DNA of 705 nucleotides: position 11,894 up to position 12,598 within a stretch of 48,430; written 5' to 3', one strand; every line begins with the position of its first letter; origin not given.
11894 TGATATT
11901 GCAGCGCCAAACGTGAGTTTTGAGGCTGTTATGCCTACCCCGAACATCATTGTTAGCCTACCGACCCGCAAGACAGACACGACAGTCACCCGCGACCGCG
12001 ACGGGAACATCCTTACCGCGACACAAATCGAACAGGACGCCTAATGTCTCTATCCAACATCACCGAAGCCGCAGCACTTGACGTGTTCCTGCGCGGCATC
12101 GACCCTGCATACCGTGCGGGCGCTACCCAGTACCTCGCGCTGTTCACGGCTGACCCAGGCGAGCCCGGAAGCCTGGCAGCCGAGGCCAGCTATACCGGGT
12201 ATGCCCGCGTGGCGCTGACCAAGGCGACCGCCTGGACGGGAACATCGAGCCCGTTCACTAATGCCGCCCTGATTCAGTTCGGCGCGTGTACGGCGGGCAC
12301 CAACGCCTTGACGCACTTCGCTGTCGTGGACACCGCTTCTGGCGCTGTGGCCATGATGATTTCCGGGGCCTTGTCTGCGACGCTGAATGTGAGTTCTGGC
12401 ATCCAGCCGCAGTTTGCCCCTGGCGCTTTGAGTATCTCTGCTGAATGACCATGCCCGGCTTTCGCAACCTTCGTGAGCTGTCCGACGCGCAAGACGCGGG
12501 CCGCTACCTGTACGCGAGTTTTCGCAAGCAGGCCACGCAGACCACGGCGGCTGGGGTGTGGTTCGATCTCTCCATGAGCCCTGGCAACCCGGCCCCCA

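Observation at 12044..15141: Five unassigned genes inserted between portal and prohead protease, splitting the HK97 head module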

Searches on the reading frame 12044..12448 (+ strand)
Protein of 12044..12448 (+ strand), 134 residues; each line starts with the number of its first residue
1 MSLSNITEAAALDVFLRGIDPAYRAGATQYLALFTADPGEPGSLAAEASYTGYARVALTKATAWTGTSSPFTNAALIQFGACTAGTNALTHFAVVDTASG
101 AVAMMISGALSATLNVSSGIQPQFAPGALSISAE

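Call 3: search_protein_families(library=pfam, proteins=[window:12044-12448:+], max_evalue=1)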
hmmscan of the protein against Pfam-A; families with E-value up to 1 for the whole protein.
window:12044-12448:+ (134 aa): 2 families
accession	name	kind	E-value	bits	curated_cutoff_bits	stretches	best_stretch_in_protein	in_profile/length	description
PF23140.1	Gp80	-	1.8e-22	80.5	27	1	3-131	2-127/128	Podophage GP4 fiber I protein gp80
PF20345.3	DUF6640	-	0.0016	18.9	27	1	68-128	31-91/133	Family of unknown function (DUF6640)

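Call 4: search_protein_families(library=phrogs, proteins=[window:12044-12448:+], max_evalue=1)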
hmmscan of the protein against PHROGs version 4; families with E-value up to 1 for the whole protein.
window:12044-12448:+ (134 aa): 1 family
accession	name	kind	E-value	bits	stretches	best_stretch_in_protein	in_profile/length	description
phrog_240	-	head and packaging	5.1e-16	60.1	1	1-125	61-180/200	head protein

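Call 9: search_dna_similar(query=window:12044-12448:+, collection=phages, mode=protein, max_rows=40, max_evalue=0.001)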
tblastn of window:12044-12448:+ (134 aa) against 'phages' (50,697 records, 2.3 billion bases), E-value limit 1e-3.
Records with a match: 16; places in all: 16; records where one place covers at least 80% of the query: 12.
Best place of each record, by identity: <60% 16.
By first word of the organism name: Caudoviricetes 5; Pseudanabaena 2; Sphingobium 2; Microcystis 2; uncultured 1; Sporosarcina 1; Phage 1; Psychrobacillus 1; Citromicrobium 1.
By host as written in the record: - 6; Sphingobium sp. IP1 2; Microcystis aeruginosa 2; Pseudanabaena sp. 1; Pseudanabaena sp. KCZY-C8 1; Sporosarcina aquimarina 1; Proteobacteria 1; Psychrobacillus sp. GC2J1 1; and 1 more.
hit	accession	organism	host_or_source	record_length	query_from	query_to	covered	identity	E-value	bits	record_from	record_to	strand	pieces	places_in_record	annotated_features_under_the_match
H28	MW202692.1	Caudoviricetes sp.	Manatee Spring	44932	1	134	100%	43.8%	2e-25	105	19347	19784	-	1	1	hypothetical protein (x2)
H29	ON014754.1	Pseudanabaena phage Pam2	Pseudanabaena sp.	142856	1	134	100%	40.4%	2e-17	82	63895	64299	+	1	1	hypothetical protein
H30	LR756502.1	uncultured phage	metagenomic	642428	1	134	100%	38.2%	2e-16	79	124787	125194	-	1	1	record has no annotation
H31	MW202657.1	Caudoviricetes sp.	Manatee Spring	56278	25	134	82%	46.4%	4e-22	96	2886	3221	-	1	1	hypothetical protein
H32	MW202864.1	Caudoviricetes sp.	Manatee Spring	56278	25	134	82%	46.4%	4e-22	96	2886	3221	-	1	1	hypothetical protein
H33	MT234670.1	Pseudanabaena phage PA-SR01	Pseudanabaena sp. KCZY-C8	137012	26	134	81%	41.4%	9e-17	81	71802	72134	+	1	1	hypothetical protein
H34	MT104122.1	Sporosarcina phage Lietuvens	Sporosarcina aquimarina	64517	2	132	98%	32.8%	8e-4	44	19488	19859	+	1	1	hypothetical protein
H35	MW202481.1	Caudoviricetes sp.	Manatee Spring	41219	3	132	97%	32.3%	2e-4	45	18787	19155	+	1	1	hypothetical protein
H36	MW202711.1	Caudoviricetes sp.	Manatee Spring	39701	30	124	71%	43.3%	1e-14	75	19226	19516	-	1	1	hypothetical protein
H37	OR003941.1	Phage DSL-LC06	Proteobacteria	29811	4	132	96%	31.7%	5e-4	44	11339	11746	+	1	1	hypothetical protein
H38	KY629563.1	Sphingobium phage Lacusarx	Sphingobium sp. IP1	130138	1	125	93%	32.1%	7e-5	47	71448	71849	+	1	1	hypothetical protein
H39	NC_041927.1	Sphingobium phage Lacusarx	Sphingobium sp. IP1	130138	1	125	93%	32.1%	7e-5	47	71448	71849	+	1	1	head protein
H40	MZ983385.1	Psychrobacillus phage PVJ1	Psychrobacillus sp. GC2J1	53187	2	132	98%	29.8%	4e-4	44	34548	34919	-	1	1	hypothetical protein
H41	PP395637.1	Microcystis phage Mae-JY04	Microcystis aeruginosa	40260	30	127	73%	39.4%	1e-9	60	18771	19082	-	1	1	hypothetical protein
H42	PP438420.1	Microcystis phage Mae-JY28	Microcystis aeruginosa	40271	30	127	73%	39.4%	1e-9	60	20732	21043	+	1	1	hypothetical protein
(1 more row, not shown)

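Call 14: search_solved_structures(query=window:12044-12448:+, max_evalue=1, show_alignments=2)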
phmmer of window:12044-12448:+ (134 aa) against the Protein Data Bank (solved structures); distinct sequences matched with E-value up to 1: 0.

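Call 60: search_solved_structures(query=A2, max_evalue=1, show_alignments=3)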
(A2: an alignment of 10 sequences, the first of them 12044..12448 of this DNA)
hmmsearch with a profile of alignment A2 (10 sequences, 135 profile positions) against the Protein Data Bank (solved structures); distinct sequences matched with E-value up to 1: 3.
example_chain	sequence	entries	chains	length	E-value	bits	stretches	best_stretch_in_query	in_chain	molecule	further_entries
8jou_a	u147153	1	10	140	5.5e-12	49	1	2-132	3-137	Virion-associated phage protein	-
6z3x_A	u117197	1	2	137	0.57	13.3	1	27-94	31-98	DesAb-anti-HSA-P1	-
5m14_C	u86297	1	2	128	0.96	12.6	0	29-82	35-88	synthetic Nanobody L2_G11 (a-MBP#2)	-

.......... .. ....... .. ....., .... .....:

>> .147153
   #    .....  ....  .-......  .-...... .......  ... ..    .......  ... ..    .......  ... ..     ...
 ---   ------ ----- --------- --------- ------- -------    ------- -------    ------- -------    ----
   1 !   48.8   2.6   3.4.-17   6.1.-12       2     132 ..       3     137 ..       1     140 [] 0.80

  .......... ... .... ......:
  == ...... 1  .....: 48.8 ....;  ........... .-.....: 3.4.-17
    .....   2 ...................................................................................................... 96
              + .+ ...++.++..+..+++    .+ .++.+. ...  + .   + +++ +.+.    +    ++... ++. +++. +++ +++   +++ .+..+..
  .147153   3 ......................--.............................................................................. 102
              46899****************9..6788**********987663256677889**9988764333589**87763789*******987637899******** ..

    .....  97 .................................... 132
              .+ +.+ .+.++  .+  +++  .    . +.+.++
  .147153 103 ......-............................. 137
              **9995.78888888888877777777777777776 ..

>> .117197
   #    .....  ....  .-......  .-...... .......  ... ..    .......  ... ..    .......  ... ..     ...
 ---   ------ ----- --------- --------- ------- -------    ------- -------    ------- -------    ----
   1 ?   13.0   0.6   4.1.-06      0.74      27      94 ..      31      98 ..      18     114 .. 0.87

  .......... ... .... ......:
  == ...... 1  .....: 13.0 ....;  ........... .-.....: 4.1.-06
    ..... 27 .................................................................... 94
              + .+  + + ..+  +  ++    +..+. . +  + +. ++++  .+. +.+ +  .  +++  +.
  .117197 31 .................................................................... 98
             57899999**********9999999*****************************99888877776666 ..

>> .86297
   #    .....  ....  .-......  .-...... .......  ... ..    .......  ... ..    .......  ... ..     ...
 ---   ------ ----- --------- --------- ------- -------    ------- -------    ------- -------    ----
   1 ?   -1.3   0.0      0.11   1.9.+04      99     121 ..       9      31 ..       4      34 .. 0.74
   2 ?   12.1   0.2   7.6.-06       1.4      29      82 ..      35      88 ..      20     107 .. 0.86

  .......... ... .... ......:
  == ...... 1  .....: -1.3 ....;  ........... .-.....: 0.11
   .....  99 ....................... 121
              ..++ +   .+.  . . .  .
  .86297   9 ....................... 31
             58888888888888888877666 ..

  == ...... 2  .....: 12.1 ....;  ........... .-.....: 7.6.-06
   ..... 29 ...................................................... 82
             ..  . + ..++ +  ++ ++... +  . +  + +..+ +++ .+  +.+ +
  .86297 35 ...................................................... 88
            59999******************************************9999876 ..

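Call 64: find_homologous_proteins(query=window:12044-12448:+, max_evalue=0.001)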
Query window:12044-12448:+ (134 aa): 4076 proteins with E <= 0.001 among 4140 candidates; the best 120 are listed.
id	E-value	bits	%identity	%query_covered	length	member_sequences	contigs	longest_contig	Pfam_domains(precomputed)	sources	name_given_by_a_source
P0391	1.6e-74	266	98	100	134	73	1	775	PF23140.2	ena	-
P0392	2.0e-70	253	95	100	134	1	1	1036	PF23140.2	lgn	-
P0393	2.3e-70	252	95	100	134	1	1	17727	PF23140.2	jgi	-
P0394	2.6e-70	252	95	100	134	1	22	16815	PF23140.2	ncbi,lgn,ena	-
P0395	7.5e-70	251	94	100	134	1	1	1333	PF23140.2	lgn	-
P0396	8.6e-70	251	94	100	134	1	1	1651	PF23140.2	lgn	-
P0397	9.3e-70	250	94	100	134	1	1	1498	PF23140.2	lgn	-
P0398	1.5e-69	250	93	100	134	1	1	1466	PF23140.2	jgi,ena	-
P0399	2.4e-69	249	93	100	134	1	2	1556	PF23140.2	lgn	-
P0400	3.9e-69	248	91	100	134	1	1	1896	PF23140.2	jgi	jgi:hypothetical protein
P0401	4.8e-69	248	93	100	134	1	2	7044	PF23140.2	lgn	-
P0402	1.2e-68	247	92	100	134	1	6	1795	PF23140.2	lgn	-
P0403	2.4e-68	246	93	100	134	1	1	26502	PF23140.2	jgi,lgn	-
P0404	2.5e-68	246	90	100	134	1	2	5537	PF23140.2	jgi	jgi:hypothetical protein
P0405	4.8e-68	245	90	100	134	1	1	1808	PF23140.2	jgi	-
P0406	5.3e-68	245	92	100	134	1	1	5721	PF23140.2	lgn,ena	-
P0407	6.6e-68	245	90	100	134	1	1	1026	PF23140.2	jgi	jgi:hypothetical protein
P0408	7.3e-68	244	91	100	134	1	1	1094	PF23140.2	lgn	-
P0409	7.3e-68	244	91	100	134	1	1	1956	PF23140.2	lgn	-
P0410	8.2e-68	244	91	100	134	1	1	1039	PF23140.2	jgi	jgi:hypothetical protein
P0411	9.8e-68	244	90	100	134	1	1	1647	PF23140.2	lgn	-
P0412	1.6e-67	243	91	100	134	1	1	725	PF23140.2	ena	-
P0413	1.7e-67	243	92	100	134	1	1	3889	PF23140.2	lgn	-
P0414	1.8e-67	243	92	100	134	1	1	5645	PF23140.2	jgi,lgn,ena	-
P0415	2.6e-67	243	90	100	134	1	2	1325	PF23140.2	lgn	-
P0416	3.0e-67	242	90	100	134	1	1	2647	PF23140.2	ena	-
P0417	3.1e-67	242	91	100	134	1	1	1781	PF23140.2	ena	-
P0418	4.9e-67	242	89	100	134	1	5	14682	PF23140.2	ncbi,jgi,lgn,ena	-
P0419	5.3e-67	242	89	100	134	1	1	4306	PF23140.2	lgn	-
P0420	5.8e-67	241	90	100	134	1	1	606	PF23140.2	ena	-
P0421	8.1e-67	241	89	100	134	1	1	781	PF23140.2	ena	-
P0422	8.1e-67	241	93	100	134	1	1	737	PF23140.2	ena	-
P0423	8.1e-67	241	90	100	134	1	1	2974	PF23140.2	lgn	-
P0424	8.5e-67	241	90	100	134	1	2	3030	PF23140.2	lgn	-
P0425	8.5e-67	241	90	100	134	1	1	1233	PF23140.2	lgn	-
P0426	9.2e-67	241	90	100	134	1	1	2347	PF23140.2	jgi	-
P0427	9.3e-67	241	90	100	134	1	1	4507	PF23140.2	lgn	-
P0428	1.2e-66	240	90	100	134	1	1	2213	PF23140.2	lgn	-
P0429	1.2e-66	240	90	100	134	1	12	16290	PF23140.2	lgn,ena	-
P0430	1.3e-66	240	90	100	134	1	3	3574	PF23140.2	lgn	-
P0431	1.4e-66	240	90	100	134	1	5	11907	PF23140.2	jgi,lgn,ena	jgi:hypothetical protein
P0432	1.9e-66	240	91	100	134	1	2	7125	PF23140.2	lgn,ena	-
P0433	1.9e-66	240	90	100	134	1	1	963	PF23140.2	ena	-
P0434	2.0e-66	240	90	100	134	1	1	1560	PF23140.2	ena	-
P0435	2.0e-66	240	90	100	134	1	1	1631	PF23140.2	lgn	-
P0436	2.1e-66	240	88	100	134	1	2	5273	PF23140.2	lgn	-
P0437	2.4e-66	239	91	100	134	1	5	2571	PF23140.2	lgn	-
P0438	2.4e-66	239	90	100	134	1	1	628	PF23140.2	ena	-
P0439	2.5e-66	239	89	100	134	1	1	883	PF23140.2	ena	-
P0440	2.5e-66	239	90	100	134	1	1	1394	PF23140.2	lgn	-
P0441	2.6e-66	239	89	100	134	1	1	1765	PF23140.2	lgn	-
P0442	3.0e-66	239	90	100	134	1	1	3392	PF23140.2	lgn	-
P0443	3.0e-66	239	89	100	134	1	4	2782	PF23140.2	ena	-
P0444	3.3e-66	239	90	100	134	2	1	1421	PF23140.2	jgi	-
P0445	3.4e-66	239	89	100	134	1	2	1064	PF23140.2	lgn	-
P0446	4.0e-66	239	89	100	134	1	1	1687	PF23140.2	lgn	-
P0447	4.0e-66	239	89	100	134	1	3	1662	PF23140.2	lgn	-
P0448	4.0e-66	239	90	100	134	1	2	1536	PF23140.2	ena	-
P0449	4.7e-66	239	88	100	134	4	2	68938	PF23140.2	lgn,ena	-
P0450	4.8e-66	238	88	100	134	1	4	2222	PF23140.2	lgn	-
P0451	5.0e-66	238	89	100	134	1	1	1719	PF23140.2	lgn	-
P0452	5.0e-66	238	88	100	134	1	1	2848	PF23140.2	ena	-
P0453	5.4e-66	238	89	100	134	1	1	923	PF23140.2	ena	-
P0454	5.4e-66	238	89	100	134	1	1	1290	PF23140.2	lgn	-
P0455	5.6e-66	238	90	100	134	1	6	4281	PF23140.2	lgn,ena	-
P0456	5.6e-66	238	89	100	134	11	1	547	PF23140.2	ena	-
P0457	6.0e-66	238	90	100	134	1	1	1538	PF23140.2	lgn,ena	-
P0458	6.1e-66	238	90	100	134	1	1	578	PF23140.2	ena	-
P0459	6.4e-66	238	87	100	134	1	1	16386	PF23140.2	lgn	-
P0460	6.4e-66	238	88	100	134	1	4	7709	PF23140.2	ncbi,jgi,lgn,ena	jgi:hypothetical protein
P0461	6.6e-66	238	88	100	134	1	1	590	PF23140.2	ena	-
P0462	6.7e-66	238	88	100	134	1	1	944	PF23140.2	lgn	-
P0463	6.8e-66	238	88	100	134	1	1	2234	PF23140.2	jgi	-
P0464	6.8e-66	238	90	100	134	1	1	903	PF23140.2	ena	-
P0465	7.1e-66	238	89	100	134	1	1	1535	PF23140.2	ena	-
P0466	7.6e-66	238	88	100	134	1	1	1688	PF23140.2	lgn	-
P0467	7.7e-66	238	89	100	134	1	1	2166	PF23140.2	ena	-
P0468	8.0e-66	238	90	100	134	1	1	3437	PF23140.2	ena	-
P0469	8.1e-66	238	88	100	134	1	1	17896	PF23140.2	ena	-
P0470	8.2e-66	238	88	100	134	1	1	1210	PF23140.2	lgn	-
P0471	8.2e-66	238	88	100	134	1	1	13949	PF23140.2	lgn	-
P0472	8.5e-66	238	88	100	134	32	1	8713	PF23140.2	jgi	-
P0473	8.5e-66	238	90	100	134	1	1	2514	PF23140.2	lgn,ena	-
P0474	8.9e-66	238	90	100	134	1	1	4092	PF23140.2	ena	-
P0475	1.0e-65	237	88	100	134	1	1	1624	PF23140.2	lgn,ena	-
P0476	1.0e-65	237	88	100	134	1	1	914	PF23140.2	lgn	-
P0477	1.0e-65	237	88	100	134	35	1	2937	PF23140.2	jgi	-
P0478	1.1e-65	237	89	100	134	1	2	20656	PF23140.2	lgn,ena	-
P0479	1.2e-65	237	88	100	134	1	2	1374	PF23140.2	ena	-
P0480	1.2e-65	237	87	100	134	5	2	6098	PF23140.2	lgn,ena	-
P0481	1.2e-65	237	88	100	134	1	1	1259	PF23140.2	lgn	-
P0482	1.2e-65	237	89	100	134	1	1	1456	PF23140.2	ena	-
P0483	1.2e-65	237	87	100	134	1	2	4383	PF23140.2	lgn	-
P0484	1.4e-65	237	87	100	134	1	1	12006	PF23140.2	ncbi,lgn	-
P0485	1.5e-65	237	88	100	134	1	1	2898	PF23140.2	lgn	-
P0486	1.6e-65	237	88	100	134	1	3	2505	PF23140.2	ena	-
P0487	1.7e-65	237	88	100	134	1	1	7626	PF23140.2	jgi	jgi:hypothetical protein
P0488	1.7e-65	237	87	100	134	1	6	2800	PF23140.2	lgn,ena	-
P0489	1.7e-65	237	88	100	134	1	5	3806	PF23140.2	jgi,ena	-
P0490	1.8e-65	237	90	100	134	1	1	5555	PF23140.2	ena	-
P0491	1.8e-65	237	90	100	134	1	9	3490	PF23140.2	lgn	-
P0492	2.0e-65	237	88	100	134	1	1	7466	PF23140.2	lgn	-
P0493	2.0e-65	237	87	100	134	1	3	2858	PF23140.2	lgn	-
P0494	2.1e-65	236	87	100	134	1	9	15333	PF23140.2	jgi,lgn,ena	-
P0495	2.1e-65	236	87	100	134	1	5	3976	PF23140.2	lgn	-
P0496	2.1e-65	236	88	100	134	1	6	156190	PF23140.2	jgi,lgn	jgi:hypothetical protein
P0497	2.2e-65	236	87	100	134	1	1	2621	PF23140.2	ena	-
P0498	2.5e-65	236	90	100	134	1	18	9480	PF23140.2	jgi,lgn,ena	jgi:hypothetical protein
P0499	2.6e-65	236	87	100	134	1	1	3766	PF23140.2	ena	-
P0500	2.6e-65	236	87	100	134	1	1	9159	PF23140.2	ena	-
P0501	2.7e-65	236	87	100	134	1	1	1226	PF23140.2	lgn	-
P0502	3.2e-65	236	87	100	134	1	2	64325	PF23140.2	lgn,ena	-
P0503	3.5e-65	236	87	100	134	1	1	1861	PF23140.2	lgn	-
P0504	3.9e-65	236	86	100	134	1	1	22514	PF23140.2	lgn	-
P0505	4.1e-65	235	87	100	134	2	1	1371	PF23140.2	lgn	-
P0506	4.1e-65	235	87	100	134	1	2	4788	PF23140.2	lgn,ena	-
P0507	4.4e-65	235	87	100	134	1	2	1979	PF23140.2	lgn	-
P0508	4.8e-65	235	87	100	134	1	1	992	PF23140.2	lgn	-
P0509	5.1e-65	235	87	100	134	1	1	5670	PF23140.2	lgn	-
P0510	5.4e-65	235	87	100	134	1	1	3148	PF23140.2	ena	-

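Call 65: find_encoding_contigs(protein=P0496, flank=10000, max_places=4)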
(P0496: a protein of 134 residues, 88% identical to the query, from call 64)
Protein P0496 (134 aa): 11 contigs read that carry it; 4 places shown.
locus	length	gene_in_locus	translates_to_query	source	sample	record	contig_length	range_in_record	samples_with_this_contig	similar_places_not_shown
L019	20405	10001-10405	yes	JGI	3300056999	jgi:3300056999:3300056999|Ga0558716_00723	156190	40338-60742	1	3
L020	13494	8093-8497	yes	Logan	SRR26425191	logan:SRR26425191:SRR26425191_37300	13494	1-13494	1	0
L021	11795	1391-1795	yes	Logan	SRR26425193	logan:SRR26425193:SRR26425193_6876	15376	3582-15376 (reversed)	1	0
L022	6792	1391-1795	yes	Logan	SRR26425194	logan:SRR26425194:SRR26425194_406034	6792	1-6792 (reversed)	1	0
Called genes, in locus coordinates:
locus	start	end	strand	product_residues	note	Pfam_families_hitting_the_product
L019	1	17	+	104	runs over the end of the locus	-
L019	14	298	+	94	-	-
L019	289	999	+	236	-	PF09669:Phage_pRha (weak), PF03374:ANT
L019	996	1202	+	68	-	-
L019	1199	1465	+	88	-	-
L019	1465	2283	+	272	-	-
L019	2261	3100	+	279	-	PF01695:IstB_IS21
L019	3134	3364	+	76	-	-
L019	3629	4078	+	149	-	PF06356:DUF1064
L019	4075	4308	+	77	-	-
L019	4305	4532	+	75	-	-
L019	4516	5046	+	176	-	PF03592:Terminase_2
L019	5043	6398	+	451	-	PF04466:Terminase_3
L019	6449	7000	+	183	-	PF13392:HNH_3, PF00847:AP2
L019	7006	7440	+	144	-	-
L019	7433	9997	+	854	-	PF16510:P22_portal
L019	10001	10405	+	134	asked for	PF23140:Gp80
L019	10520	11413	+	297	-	-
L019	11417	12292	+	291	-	-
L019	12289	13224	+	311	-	-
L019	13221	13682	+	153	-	-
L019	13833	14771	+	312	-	-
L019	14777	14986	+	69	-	PF02599:CsrA (weak)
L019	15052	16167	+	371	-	PF13252:Phage_capsid_3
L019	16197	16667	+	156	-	-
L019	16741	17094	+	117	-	-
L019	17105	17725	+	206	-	-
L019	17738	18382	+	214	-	PF24175:SU10_adaptor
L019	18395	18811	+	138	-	PF23140:Gp80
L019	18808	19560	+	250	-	-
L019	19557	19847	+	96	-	PF23148:Gp77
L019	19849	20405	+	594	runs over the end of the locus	-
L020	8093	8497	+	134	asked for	PF23140:Gp80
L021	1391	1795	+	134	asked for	PF23140:Gp80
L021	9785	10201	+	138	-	PF23140:Gp80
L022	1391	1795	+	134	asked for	PF23140:Gp80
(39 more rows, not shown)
